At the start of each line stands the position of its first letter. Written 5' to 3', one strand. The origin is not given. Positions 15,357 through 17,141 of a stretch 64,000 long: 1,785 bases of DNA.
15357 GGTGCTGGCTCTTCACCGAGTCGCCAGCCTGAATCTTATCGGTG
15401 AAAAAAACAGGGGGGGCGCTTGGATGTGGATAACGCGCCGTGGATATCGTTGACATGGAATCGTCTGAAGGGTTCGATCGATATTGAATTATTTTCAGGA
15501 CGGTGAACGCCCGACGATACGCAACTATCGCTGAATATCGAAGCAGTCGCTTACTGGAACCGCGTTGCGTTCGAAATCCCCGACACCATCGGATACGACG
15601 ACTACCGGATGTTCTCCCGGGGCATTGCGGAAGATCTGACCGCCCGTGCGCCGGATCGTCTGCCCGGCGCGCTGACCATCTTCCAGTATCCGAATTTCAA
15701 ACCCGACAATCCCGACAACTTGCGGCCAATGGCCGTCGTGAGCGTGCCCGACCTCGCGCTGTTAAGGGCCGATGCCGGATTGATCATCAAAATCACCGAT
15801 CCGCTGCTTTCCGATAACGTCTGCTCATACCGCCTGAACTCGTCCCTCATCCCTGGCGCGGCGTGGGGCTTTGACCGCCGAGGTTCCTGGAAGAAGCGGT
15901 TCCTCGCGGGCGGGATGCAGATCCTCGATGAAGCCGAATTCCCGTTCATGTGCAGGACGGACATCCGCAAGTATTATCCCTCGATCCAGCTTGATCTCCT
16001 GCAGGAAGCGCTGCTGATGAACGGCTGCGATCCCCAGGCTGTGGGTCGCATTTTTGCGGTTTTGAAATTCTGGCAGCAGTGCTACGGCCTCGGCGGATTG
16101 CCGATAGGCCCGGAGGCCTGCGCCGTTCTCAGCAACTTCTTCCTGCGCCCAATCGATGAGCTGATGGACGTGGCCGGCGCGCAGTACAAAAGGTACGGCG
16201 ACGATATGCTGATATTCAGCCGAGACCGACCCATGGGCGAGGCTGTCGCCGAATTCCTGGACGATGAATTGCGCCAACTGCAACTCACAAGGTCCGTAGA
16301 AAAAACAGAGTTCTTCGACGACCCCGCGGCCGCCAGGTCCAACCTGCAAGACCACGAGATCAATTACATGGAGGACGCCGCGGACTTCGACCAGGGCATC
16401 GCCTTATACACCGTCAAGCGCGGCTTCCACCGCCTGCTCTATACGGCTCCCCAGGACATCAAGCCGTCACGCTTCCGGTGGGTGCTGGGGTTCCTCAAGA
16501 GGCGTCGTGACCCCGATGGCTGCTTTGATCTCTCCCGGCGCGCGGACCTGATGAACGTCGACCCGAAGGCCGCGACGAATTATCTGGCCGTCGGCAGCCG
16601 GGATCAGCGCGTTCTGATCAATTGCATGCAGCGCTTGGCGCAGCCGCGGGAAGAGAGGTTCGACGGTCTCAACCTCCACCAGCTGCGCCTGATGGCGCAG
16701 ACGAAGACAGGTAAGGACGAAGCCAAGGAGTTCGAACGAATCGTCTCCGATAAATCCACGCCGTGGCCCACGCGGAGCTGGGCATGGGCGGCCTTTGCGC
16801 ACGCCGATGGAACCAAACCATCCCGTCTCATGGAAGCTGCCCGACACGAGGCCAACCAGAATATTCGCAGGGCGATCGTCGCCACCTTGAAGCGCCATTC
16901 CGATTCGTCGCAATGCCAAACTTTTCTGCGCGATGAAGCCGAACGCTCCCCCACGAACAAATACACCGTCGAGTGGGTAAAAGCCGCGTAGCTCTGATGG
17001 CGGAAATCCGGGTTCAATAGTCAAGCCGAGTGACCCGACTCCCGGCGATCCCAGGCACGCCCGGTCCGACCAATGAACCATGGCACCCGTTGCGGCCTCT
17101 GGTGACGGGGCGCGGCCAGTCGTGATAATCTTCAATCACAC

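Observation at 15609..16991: Stand-alone Abi/UG-class reverse transcriptase with a helical-repeat C-terminus, co-directional with an RHH-PIN pair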

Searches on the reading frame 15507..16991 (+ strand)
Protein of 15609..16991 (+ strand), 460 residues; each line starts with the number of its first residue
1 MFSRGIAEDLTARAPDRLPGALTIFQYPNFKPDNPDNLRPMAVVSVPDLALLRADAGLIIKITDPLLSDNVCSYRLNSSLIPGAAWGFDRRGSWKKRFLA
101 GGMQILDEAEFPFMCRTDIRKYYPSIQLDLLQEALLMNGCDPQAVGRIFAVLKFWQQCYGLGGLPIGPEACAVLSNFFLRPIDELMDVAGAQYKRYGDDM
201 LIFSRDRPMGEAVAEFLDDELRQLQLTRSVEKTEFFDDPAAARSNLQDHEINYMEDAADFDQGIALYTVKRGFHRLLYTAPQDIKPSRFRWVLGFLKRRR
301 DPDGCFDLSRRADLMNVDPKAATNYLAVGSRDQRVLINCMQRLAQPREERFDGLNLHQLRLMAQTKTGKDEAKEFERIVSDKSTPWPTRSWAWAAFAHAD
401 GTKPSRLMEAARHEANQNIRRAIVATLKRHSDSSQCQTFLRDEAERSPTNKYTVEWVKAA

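Call 3: search_protein_families(library=pfam, proteins=[window:15609-16991:+], max_evalue=0.01)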
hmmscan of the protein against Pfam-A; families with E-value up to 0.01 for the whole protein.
window:15609-16991:+ (460 aa): 1 family
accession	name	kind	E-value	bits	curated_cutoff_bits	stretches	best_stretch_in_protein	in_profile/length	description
PF00078.32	RVT_1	-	4.3e-09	36.8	29.6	1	114-237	70-193/205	Reverse transcriptase (RNA-dependent DNA polymerase)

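Call 4: search_protein_families(library=padloc, proteins=[window:15609-16991:+], max_evalue=0.1)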
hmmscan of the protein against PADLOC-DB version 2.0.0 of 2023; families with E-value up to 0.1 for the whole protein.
window:15609-16991:+ (460 aa): 75 families (the best 25 are shown)
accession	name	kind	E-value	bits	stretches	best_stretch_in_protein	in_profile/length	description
PDLC03761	RT_UG23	-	3.3e-37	126.2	1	32-458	63-481/489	DRT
PDLC03771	RT_UG32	-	1.8e-28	97.5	1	39-459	95-504/521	DRT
PDLC03759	RT_UG21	-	2.8e-28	96.9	2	35-249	65-276/503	DRT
PDLC03783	Drt8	-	1.5e-27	95.1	1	68-438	99-441/493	DRT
PDLC03756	RT_UG19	-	2.6e-19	67.7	1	96-431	132-457/562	DRT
PDLC03760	RT_UG22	-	4.2e-18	63.6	1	98-244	108-248/476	DRT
PDLC03772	RT_UG33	-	2.3e-16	57.9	1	111-452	133-473/490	DRT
PDLC03768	Drt3a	-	1.8e-15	55.3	1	113-253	136-262/411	DRT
PDLC03773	RT_UG34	-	9e-15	52.5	1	112-241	150-292/512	DRT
PDLC03785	RT_UG9_large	-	1.9e-14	50.9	1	38-237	306-502/772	DRT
PDLC01136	RT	-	3.9e-14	50.7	1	108-233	125-242/263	RT (reverse transcriptase)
PDLC03775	RT_UG36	-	2e-13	48.1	1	114-237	145-268/557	DRT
PDLC03758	RT_UG20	-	2.4e-13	48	1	111-236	144-268/511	DRT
PDLC03786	RT_UG9_small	-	6.6e-13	46.3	1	48-239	85-282/541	DRT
PDLC03779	RT_UG4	-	1.4e-12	45.4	1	109-234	113-244/307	DRT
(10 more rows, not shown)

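Call 5: search_protein_families(library=ncbifam, proteins=[window:15609-16991:+], max_evalue=0.1)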
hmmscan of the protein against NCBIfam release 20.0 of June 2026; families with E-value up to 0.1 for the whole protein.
window:15609-16991:+ (460 aa): 9 families
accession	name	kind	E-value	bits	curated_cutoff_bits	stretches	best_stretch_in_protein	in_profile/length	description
NF041747.1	Drt3a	equivalog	1.4e-13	51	200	1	105-253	104-257/412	antiviral reverse transcriptase Drt3a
NF038233.2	retron_St85_RT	exception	7.9e-10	38.5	235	1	113-234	90-211/289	retron St85 family RNA-directed DNA polymerase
TIGR04416.1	group_II_RT_mat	equivalog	9.1e-10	38.2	300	1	114-235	125-251/353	group II intron reverse transcriptase/maturase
NF041749.1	Drt4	equivalog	3.4e-09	36.2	450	1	163-243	194-274/489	antiviral reverse transcriptase Drt4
NF041746.1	Drt2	equivalog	2.4e-07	30.3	390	1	163-254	223-317/416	antiviral reverse transcriptase Drt2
NF041748.1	Drt3b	equivalog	5.7e-05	22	350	1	163-252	231-331/647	antiviral reverse transcriptase Drt3b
NF010374.0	PRK13800.1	equivalog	0.0031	15.8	1196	1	360-440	796-876/898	fumarate reductase/succinate dehydrogenase flavoprotein subunit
NF041750.1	Drt5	equivalog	0.0038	16.2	550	1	109-235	124-250/484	antiviral reverse transcriptase Drt5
NF042941.1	Retron_TIR_antiphage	equivalog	0.0047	15.8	600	1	113-230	93-212/464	TIR domain-containing anti-phage reverse transcriptase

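Call 6: find_homologous_proteins(query=window:15609-16991:+, max_evalue=0.001)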
Query window:15609-16991:+ (460 aa): 46 proteins with E <= 0.001 among 8000 candidates.
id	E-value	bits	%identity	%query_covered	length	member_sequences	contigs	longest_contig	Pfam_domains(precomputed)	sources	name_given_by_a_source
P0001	2.0e-287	971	92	100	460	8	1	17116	PF00078.33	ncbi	-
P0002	1.5e-247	840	80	100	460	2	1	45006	PF00078.33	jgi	jgi:hypothetical protein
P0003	5.7e-237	805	76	100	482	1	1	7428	PF00078.33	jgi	jgi:hypothetical protein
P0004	2.8e-224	763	74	99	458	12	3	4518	PF00078.33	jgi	jgi:hypothetical protein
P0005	1.1e-221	755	78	91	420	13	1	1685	PF00078.33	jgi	jgi:Reverse transcriptase (RNA-dependent DNA polymerase)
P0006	7.4e-221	752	72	99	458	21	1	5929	PF00078.33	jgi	jgi:Reverse transcriptase (RNA-dependent DNA polymerase)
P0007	1.3e-219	748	73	98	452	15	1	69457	PF00078.33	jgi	jgi:Reverse transcriptase (RNA-dependent DNA polymerase)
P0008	9.9e-215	732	71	100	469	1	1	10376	PF00078.33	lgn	-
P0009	6.0e-210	716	72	95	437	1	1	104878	PF00078.33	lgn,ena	-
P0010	6.0e-210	716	72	95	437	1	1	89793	PF00078.33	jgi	-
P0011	4.2e-207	707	75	91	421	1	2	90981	PF00078.33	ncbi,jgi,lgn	jgi:hypothetical protein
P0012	5.1e-207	706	74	91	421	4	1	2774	PF00078.33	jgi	jgi:hypothetical protein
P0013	3.5e-206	704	75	91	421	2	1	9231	PF00078.33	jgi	jgi:Reverse transcriptase (RNA-dependent DNA polymerase)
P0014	6.8e-203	693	73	91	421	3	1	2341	PF00078.33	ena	-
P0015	2.6e-200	684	73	91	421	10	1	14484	PF00078.33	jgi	jgi:hypothetical protein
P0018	1.0e-186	639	70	88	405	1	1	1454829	PF00078.33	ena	-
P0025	4.9e-130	453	48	97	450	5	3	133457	-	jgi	jgi:hypothetical protein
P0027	1.3e-129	451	48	100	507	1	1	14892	PF00078.33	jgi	jgi:hypothetical protein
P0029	3.5e-124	433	47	93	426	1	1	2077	PF00078.33,PF13646.13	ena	-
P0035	1.4e-85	306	41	95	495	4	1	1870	PF00078.33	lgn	-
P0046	1.9e-16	78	31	50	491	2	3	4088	PF00078.33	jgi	jgi:hypothetical protein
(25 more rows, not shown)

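Call 11: find_related_loci(query=A1, collection=genome_contigs, flank=8000)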
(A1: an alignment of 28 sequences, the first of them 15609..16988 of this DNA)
Query A1 (460 aa) in genome_contigs; peptide patterns used: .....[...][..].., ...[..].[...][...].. (x = any residue, [..] = any of these).
93 stretches matched a pattern; 20 encode a relative of the query (tblastn E <= 1e-3); 20 distinct loci.
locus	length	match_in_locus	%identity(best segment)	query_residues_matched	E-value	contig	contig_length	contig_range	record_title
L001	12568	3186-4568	76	1-460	0e+0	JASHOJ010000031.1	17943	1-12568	MAG: Candidatus Binataceae bacterium isolate JOPF020 JOPF_NEAR_contig_101742, whole genome shotgun sequence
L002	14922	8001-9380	73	1-460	0e+0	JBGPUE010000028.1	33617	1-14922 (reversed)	MAG: Candidatus Binataceae bacterium isolate OBJ1_062018_110_50 k141_1630397_length_33617_cov_14.6023, whole genome shot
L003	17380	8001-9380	71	1-460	0e+0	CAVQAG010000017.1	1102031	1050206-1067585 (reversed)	MAG: uncultured delta proteobacterium isolate MFD09286.bin.2.82 genome assembly, contig: contig_6963, whole genome shotg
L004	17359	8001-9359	47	6-460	5e-136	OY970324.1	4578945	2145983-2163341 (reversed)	MAG: uncultured delta proteobacterium isolate MFD05502.bin.1.132 genome assembly, chromosome: 1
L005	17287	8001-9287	39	19-460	2e-92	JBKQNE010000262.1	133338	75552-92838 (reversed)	MAG: Candidatus Binataceae bacterium isolate LASAr3G3H3I__bin_44 LASAr3G3H3I_000000319337, whole genome shotgun sequence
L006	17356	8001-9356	37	2-460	7e-90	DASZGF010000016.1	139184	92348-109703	MAG TPA_asm: Candidatus Binataceae bacterium isolate SMAG_U6541 k141_665329, whole genome shotgun sequence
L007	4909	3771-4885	37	19-397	9e-64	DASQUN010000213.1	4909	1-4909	MAG TPA_asm: Candidatus Udaeobacter sp. isolate SMAG_U10962 k141_192247, whole genome shotgun sequence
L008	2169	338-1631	41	20-460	3e-76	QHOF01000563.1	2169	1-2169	MAG: Verrucomicrobia bacterium isolate AV59 14_1009_16_30cm_scaffold_488344_curated, whole genome shotgun sequence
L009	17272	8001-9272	24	17-439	4e-20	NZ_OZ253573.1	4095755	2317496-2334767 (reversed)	MAG: Candidatus Poriferisodalis sp. isolate 9d14b9c2-42ee-4ee7-bd75-182aadf7d47b chromosome 1, complete sequence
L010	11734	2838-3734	27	16-329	8e-19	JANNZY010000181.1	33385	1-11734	MAG: Actinomycetes bacterium isolate VAR_18_metabat_70 VAR_18_k141_851478, whole genome shotgun sequence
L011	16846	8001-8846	26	106-385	1e-17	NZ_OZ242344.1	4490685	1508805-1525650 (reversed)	MAG: Candidatus Poriferisodalis sp. isolate 8d09cab2-a5e3-4315-8558-28a0e2063156 chromosome 1, complete sequence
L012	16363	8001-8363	38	117-238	3e-16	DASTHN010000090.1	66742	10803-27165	MAG TPA_asm: Actinomycetota bacterium isolate SMAG_U671 k141_459294, whole genome shotgun sequence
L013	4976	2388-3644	24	17-435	2e-15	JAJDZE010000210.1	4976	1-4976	MAG: Acidimicrobiia bacterium isolate jk18x40bins.18 k141_603120, whole genome shotgun sequence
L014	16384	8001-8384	34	117-245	6e-15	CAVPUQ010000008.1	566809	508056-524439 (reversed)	MAG: uncultured Actinomycetes bacterium isolate MFD09964.bin.2.60 genome assembly, contig: contig_52566, whole genome sh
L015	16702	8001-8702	27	17-255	6e-15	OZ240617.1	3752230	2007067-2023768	MAG: Candidatus Aldehydirespiratoraceae bacterium isolate 0b71e67c-702b-47f2-97b2-5742d9223fe1 genome assembly, chromoso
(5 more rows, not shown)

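Call 14: find_encoding_contigs(protein=P0001, flank=8000, max_places=3)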
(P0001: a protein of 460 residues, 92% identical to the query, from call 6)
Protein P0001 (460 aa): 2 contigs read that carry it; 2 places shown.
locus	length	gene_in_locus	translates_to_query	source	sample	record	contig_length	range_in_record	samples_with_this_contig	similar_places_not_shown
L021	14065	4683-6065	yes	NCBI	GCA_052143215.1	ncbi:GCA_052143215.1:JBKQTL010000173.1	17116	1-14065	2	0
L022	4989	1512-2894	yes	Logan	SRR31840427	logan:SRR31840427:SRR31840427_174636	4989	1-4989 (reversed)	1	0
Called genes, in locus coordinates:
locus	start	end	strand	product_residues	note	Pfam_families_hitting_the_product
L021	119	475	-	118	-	PF00248:Aldo_ket_red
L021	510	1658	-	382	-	PF04909:Amidohydro_2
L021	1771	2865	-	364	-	PF01370:Epimerase (weak)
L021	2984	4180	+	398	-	PF02515:CoA_transf_3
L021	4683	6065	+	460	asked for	PF00078:RVT_1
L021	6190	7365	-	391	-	PF02771:Acyl-CoA_dh_N, PF08028:Acyl-CoA_dh_2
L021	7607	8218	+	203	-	PF13298:LigD_N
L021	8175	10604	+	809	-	PF13802:Gal_mutarotas_2, PF01055:Glyco_hydro_31_2nd, PF21365:Glyco_hydro_31_3rd, PF17137:DUF5110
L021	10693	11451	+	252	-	PF00106:adh_short, PF08659:KR, PF13561:adh_short_C2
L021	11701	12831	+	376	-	PF05048:NosD, PF13229:Beta_helix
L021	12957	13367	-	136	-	PF07366:SnoaL (weak), PF12680:SnoaL_2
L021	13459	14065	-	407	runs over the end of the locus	PF02515:CoA_transf_3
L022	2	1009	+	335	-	?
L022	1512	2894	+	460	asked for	PF00078:RVT_1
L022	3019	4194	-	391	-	PF02771:Acyl-CoA_dh_N, PF08028:Acyl-CoA_dh_2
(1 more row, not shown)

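Call 15: find_encoding_contigs(protein=P0002, flank=8000, max_places=3)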
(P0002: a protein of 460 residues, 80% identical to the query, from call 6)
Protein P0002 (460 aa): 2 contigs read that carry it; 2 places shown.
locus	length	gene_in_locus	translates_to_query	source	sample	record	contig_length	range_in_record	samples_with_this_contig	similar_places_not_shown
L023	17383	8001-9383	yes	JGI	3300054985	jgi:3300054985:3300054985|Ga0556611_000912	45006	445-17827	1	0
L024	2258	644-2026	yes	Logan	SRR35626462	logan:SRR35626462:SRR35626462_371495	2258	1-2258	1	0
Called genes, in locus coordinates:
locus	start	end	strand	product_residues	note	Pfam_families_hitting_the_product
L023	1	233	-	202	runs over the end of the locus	PF00403:HMA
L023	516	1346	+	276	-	PF04542:Sigma70_r2, PF08281:Sigma70_r4_2, PF04545:Sigma70_r4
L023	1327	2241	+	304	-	-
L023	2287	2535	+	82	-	-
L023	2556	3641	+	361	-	PF01734:Patatin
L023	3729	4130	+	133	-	PF03203:MerC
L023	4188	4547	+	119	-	PF03203:MerC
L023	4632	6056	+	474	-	PF07992:Pyr_redox_2, PF12831:FAD_oxidored (weak), PF13738:Pyr_redox_3 (weak), PF00070:Pyr_redox, PF02852:Pyr_redox_dim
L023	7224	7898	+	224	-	-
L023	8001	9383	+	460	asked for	PF00078:RVT_1 (weak)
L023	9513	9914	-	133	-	PF01850:PIN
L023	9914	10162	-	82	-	PF04014:MazE_antitoxin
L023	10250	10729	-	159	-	-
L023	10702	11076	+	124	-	-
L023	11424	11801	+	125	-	PF12840:HTH_20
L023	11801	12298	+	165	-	PF00903:Glyoxalase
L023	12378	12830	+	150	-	PF02566:OsmC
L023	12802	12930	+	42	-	-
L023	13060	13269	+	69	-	PF06397:Desulfoferrod_N (weak)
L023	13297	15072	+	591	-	PF00142:Fer4_NifH (faint), PF00448:SRP54 (faint), PF00931:NB-ARC (faint), PF01656:CbiA, PF02374:ArsA_ATPase, PF13614:AAA_31 (weak), PF01656:CbiA (weak), PF02374:ArsA_ATPase, +11 more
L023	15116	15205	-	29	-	-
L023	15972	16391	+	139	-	-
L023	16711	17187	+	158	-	PF13646:HEAT_2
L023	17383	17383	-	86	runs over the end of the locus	-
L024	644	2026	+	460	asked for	PF00078:RVT_1 (weak)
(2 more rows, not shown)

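Call 16: find_encoding_contigs(protein=P0007, flank=8000, max_places=3)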
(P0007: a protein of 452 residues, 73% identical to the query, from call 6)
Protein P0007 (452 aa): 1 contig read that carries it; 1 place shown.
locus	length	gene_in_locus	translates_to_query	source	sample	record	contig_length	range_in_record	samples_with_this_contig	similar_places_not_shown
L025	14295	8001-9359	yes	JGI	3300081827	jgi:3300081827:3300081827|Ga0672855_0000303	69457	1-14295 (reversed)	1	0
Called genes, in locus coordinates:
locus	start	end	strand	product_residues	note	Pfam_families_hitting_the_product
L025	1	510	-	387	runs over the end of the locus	PF12704:MacB_PCD, PF02687:FtsX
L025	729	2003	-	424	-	PF14659:Phage_int_SAM_3 (weak), PF22022:Phage_int_M, PF00589:Phage_integrase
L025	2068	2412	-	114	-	PF12728:HTH_17 (weak)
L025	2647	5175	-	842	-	PF08706:D5_N, PF19263:DUF5906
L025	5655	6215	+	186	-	PF12760:Zn_ribbon_IS1595 (weak)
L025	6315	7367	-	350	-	PF02195:ParB_N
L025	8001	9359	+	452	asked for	PF00078:RVT_1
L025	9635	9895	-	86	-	-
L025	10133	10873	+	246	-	-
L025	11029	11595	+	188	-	PF07929:PRiA4_ORF3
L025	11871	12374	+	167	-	-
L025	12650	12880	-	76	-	-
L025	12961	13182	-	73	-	PF12728:HTH_17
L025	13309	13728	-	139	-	PF00011:HSP20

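Call 19: find_related_loci(query=A1, collection=metagenome_contigs, flank=6000)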
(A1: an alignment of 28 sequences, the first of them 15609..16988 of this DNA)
Query A1 (460 aa) in metagenome_contigs; peptide patterns used: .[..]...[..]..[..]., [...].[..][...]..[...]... (x = any residue, [..] = any of these).
274 stretches matched a pattern; 100 encode a relative of the query (tblastn E <= 1e-3); the best 80 are kept; 79 distinct loci.
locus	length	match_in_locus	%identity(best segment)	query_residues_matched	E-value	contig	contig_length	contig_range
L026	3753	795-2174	73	1-460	0e+0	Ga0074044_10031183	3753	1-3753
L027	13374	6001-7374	73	3-460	0e+0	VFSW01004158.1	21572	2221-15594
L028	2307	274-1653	73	1-460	0e+0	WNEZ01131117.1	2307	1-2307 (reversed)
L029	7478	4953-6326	73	3-460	0e+0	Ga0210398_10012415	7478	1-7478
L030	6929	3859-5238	73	1-460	0e+0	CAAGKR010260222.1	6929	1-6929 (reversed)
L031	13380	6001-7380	71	1-460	0e+0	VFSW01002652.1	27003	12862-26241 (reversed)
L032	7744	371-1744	71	3-460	0e+0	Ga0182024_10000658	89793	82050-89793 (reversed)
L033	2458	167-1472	70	1-451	0e+0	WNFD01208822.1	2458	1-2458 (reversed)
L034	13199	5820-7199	76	1-460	0e+0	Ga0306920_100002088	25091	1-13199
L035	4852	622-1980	48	6-460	4e-140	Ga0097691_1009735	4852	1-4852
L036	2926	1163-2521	48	6-460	6e-143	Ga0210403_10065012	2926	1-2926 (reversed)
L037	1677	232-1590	48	6-460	1e-146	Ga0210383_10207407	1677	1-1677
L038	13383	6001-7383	48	1-460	5e-134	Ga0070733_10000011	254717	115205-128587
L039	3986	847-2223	48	2-460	7e-135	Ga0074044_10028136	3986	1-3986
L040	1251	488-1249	74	1-254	2e-134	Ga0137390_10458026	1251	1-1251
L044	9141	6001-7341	39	3-460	6e-88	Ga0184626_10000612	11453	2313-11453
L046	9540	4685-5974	38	19-460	2e-81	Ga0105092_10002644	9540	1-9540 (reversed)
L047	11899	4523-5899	48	2-460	7e-132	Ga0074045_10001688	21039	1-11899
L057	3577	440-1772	40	6-460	1e-74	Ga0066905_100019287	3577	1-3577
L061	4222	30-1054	39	114-460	3e-61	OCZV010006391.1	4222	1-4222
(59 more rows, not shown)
